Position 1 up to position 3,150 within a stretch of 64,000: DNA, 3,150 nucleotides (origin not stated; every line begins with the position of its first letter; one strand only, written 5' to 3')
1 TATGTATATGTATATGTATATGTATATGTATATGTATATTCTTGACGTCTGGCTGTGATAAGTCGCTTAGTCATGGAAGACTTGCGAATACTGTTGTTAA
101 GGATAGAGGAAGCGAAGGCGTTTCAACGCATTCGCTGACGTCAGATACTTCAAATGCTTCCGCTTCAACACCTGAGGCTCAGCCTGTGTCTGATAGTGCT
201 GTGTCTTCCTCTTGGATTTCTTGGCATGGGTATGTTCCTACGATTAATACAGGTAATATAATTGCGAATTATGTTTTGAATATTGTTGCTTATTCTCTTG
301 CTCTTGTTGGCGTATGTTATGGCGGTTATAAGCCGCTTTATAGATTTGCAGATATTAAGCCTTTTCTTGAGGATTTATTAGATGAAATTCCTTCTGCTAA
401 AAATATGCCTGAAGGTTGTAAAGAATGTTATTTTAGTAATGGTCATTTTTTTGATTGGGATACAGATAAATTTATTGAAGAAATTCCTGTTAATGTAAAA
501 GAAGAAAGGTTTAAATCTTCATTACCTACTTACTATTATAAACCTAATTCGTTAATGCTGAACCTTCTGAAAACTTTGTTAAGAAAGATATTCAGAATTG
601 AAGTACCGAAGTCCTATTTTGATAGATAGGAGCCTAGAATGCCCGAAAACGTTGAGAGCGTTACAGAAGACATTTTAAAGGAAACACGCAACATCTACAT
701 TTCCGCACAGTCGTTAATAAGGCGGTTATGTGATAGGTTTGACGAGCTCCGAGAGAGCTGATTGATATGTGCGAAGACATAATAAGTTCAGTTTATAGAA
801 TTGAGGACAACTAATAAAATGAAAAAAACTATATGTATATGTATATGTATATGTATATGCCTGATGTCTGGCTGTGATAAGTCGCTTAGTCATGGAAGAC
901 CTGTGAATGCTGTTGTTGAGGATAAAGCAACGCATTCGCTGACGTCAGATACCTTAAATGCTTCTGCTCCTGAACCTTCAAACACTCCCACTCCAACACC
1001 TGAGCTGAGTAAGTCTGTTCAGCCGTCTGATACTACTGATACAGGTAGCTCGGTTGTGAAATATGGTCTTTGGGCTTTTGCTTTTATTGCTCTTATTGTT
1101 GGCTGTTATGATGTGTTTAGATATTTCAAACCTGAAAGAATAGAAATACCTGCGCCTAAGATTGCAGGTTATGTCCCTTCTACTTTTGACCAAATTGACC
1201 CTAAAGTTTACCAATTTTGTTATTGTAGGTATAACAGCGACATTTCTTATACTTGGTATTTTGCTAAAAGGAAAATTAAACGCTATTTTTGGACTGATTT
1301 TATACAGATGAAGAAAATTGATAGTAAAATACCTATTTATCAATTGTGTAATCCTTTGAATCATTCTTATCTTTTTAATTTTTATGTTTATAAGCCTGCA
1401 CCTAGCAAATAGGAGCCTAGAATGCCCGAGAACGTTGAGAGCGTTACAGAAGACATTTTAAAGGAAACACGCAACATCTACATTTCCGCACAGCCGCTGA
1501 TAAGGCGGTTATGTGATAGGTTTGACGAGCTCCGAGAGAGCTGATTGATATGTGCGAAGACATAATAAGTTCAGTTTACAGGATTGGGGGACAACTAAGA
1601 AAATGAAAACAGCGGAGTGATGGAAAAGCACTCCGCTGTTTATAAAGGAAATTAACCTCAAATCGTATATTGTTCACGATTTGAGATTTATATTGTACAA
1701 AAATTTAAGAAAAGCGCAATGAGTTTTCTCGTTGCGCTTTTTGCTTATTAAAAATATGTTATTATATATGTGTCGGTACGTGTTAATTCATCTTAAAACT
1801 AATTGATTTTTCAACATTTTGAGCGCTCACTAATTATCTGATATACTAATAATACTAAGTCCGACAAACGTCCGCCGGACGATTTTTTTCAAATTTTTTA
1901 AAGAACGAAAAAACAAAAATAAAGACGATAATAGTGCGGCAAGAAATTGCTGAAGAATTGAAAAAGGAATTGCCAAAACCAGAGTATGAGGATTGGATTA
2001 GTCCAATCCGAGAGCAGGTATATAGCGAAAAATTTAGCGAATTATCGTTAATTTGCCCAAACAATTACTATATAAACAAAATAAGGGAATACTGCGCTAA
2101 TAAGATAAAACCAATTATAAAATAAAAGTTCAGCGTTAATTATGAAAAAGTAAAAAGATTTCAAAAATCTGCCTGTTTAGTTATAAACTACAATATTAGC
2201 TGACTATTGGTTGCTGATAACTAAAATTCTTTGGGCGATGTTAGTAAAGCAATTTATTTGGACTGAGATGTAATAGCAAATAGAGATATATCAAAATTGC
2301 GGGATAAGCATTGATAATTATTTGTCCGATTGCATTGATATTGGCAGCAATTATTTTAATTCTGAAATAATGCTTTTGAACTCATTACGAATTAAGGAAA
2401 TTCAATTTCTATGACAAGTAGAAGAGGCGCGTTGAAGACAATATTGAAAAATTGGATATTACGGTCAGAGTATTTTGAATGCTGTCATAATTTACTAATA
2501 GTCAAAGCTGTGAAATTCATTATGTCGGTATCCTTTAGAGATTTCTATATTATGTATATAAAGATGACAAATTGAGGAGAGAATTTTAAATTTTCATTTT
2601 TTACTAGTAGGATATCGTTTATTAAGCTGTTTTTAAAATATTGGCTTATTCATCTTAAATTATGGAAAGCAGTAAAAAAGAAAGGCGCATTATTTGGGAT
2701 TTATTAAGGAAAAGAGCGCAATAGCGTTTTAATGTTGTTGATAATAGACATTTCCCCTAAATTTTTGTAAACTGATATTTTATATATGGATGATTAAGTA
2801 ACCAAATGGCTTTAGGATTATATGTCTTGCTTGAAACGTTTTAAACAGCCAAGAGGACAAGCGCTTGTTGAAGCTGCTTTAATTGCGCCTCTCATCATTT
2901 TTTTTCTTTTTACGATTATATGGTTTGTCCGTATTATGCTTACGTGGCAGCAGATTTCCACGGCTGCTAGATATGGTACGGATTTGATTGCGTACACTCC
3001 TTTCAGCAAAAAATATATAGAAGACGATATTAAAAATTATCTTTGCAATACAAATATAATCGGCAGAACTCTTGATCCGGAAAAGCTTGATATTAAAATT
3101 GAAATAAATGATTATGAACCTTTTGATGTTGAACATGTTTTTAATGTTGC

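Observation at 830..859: In-frame hexanucleotide microsatellite encoding (Ile-Cys)n inside a lipoprotein signal peptide, with different lengths in the two paralogues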

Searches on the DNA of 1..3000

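Call 51: search_rna_families(source=window, start=1, end=3000, threshold=evalue, max_evalue=1)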
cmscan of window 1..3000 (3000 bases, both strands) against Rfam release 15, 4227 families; matches with E-value up to 1: 4.
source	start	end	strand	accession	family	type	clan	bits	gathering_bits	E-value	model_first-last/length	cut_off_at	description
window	1602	1707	-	RF00616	LhrC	Gene; sRNA;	CL00114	32.8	110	0.021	1-111/111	no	Listeria LhrC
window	1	50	+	RF04217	mir-297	Gene; miRNA;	-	25.2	90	0.22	22-71/71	5'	mir-297 microRNA precursor family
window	1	50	+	RF04154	mir-1277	Gene; miRNA;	-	22.8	81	0.52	29-78/78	5'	mir-1277 microRNA precursor family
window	1592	1744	+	RF02377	SurA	Gene; sRNA;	-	20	100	0.018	1-279/279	no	SurA sRNA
